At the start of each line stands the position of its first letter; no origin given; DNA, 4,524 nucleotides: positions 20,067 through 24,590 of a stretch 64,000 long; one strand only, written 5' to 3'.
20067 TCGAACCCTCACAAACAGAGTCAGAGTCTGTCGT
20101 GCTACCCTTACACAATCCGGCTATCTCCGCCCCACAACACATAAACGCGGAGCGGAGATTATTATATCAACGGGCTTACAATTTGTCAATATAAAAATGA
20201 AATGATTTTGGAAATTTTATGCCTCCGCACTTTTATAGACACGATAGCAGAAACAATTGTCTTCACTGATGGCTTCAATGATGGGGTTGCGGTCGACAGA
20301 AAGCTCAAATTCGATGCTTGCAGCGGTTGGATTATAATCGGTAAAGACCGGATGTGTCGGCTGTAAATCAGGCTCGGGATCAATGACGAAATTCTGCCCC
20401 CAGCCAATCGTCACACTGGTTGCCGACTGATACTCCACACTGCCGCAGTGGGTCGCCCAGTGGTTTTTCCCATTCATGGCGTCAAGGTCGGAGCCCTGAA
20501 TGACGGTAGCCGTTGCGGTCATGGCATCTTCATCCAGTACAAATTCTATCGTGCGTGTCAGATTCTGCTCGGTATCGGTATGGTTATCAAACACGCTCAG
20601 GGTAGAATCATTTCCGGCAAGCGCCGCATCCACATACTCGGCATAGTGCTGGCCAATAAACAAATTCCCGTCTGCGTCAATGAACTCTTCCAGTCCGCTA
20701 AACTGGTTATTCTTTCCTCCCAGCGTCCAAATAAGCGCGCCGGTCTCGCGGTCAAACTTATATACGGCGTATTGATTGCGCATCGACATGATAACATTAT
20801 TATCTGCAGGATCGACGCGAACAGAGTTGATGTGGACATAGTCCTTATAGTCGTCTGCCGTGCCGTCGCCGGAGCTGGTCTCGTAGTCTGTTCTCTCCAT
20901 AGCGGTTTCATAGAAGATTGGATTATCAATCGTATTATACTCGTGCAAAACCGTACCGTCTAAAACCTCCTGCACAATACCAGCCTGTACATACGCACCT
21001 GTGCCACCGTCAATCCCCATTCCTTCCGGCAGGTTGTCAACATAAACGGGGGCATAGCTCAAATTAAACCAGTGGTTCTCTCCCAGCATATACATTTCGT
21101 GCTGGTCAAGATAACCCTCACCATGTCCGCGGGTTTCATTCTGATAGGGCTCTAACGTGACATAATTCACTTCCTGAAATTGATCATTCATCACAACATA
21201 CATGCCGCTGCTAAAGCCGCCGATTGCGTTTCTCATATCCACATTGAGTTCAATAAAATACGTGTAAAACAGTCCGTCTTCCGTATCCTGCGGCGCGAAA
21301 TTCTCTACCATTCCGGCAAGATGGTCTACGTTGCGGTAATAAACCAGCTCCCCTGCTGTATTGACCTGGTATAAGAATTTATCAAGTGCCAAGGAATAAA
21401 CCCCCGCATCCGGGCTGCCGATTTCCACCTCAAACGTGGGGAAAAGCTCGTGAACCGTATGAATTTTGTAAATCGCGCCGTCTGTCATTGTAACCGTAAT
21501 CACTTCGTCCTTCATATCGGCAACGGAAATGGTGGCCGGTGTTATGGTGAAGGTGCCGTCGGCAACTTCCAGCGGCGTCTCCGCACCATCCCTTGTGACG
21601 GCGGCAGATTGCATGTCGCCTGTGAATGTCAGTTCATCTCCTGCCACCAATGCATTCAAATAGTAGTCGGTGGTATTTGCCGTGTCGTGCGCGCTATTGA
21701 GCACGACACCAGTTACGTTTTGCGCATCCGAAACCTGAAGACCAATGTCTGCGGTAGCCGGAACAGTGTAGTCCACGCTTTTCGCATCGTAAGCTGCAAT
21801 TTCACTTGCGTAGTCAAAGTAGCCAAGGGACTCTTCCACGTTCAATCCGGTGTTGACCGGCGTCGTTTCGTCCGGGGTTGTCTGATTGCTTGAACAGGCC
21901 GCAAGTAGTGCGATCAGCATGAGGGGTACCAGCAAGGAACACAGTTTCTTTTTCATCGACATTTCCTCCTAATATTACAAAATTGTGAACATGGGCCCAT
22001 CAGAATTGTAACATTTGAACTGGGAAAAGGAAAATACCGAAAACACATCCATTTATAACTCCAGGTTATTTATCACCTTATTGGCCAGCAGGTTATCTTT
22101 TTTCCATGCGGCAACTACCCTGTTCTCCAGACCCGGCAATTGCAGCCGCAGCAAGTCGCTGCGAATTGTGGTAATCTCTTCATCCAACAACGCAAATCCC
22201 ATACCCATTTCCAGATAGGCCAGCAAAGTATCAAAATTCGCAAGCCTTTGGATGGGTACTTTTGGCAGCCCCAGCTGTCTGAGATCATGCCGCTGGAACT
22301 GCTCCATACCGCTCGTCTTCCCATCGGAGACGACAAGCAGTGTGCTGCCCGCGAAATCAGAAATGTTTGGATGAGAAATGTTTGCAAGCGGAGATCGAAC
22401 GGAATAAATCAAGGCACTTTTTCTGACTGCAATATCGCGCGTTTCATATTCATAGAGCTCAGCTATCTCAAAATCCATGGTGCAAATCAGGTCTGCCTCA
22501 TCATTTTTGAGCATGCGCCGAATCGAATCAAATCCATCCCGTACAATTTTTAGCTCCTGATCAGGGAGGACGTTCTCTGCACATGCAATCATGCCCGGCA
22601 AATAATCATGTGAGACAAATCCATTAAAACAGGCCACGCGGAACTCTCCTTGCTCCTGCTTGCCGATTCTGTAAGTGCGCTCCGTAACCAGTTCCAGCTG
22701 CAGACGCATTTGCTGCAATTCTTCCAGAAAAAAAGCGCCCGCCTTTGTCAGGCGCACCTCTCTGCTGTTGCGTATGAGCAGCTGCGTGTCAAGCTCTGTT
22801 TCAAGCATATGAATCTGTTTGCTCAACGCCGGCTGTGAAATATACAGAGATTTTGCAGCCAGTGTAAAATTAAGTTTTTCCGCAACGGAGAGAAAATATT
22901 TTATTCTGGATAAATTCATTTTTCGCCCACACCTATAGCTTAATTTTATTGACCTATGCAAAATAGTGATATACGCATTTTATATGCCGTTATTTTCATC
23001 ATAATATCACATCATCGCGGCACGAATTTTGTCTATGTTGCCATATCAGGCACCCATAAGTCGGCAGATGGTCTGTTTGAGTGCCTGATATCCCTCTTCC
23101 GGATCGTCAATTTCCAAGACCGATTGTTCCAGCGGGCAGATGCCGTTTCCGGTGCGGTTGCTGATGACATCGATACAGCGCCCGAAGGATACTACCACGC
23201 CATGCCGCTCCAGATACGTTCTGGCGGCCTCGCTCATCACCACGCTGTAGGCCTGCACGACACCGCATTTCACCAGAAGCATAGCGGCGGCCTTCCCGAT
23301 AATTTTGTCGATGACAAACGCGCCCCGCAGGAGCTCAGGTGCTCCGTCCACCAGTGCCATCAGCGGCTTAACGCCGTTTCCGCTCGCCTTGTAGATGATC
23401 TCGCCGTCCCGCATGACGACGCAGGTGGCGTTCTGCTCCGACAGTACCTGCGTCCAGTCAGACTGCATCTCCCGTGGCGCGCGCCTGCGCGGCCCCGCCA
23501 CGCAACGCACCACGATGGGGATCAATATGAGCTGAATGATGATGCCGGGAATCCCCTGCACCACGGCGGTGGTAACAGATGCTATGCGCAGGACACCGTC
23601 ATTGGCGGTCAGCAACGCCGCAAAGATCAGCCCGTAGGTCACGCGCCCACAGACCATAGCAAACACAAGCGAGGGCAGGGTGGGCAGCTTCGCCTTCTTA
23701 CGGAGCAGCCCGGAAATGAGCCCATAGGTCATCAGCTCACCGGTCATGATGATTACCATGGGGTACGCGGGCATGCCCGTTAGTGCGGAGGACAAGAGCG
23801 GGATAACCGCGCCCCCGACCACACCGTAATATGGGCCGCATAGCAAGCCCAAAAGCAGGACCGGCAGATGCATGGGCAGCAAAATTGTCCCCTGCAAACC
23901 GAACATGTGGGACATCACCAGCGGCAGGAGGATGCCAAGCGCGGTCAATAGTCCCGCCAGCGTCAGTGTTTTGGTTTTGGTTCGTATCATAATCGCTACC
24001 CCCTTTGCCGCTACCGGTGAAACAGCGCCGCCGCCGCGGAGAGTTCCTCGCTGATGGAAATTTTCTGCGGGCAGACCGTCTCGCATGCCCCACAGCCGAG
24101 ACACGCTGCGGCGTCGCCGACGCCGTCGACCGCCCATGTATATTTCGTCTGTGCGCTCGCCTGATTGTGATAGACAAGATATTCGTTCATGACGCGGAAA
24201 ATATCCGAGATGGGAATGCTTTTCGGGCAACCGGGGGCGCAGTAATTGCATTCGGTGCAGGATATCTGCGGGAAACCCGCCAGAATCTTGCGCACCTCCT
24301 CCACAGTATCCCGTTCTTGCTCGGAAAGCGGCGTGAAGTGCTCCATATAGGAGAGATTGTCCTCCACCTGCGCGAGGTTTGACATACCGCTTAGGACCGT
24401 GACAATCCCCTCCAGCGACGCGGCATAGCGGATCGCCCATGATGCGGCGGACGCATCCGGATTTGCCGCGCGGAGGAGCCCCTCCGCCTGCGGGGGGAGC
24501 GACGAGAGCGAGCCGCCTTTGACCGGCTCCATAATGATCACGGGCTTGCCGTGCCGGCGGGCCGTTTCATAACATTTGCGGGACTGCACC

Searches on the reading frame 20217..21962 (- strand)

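Call 14: search_protein_families(library=pfam, proteins=[window:20217-21962:-], max_evalue=0.0001)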
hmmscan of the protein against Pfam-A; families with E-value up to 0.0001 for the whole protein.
window:20217-21962:- (581 aa): 2 families
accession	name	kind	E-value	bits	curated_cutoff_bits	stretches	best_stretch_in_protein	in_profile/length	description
PF05935.17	Arylsulfotrans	-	3.3e-21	76.1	24.2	1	347-559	157-366/374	Arylsulfotransferase (ASST)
PF14269.12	Arylsulfotran_2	-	1.8e-15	57.6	27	1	247-522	19-280/301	Arylsulfotransferase (ASST)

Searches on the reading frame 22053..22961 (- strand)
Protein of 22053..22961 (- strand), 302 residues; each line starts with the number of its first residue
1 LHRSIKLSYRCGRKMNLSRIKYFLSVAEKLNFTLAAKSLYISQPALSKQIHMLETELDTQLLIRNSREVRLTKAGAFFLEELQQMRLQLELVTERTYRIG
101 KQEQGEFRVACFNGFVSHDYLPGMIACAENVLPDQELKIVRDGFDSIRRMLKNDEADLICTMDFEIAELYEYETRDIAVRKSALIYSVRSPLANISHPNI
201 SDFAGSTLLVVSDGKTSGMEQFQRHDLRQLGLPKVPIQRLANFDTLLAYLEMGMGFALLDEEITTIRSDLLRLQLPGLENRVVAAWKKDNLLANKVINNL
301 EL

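Call 14: search_protein_families(library=pfam, proteins=[window:22053-22961:-], max_evalue=0.0001)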
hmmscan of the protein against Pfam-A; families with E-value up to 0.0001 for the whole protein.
window:22053-22961:- (302 aa): 2 families
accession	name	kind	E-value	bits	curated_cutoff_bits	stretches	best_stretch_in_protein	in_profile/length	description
PF00126.33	HTH_1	-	3.2e-20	72.3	26.6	1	18-75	2-59/60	Bacterial regulatory helix-turn-helix protein, lysR family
PF03466.25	LysR_substrate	-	1.9e-16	60.5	28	1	101-294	2-195/209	LysR substrate binding domain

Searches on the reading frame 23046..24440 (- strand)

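Call 14: search_protein_families(library=pfam, proteins=[window:23046-24440:-], max_evalue=0.0001)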
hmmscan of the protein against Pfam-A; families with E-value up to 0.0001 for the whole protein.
window:23046-24440:- (464 aa): 2 families
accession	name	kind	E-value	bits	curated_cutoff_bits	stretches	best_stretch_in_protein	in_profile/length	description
PF08973.16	TM1506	-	7.9e-41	139.2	27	1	331-458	4-130/130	Domain of unknown function (DUF1893)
PF12822.12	ECF_trnsprt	-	2.8e-12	47.4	30.7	1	157-311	1-169/169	ECF transporter, substrate-specific component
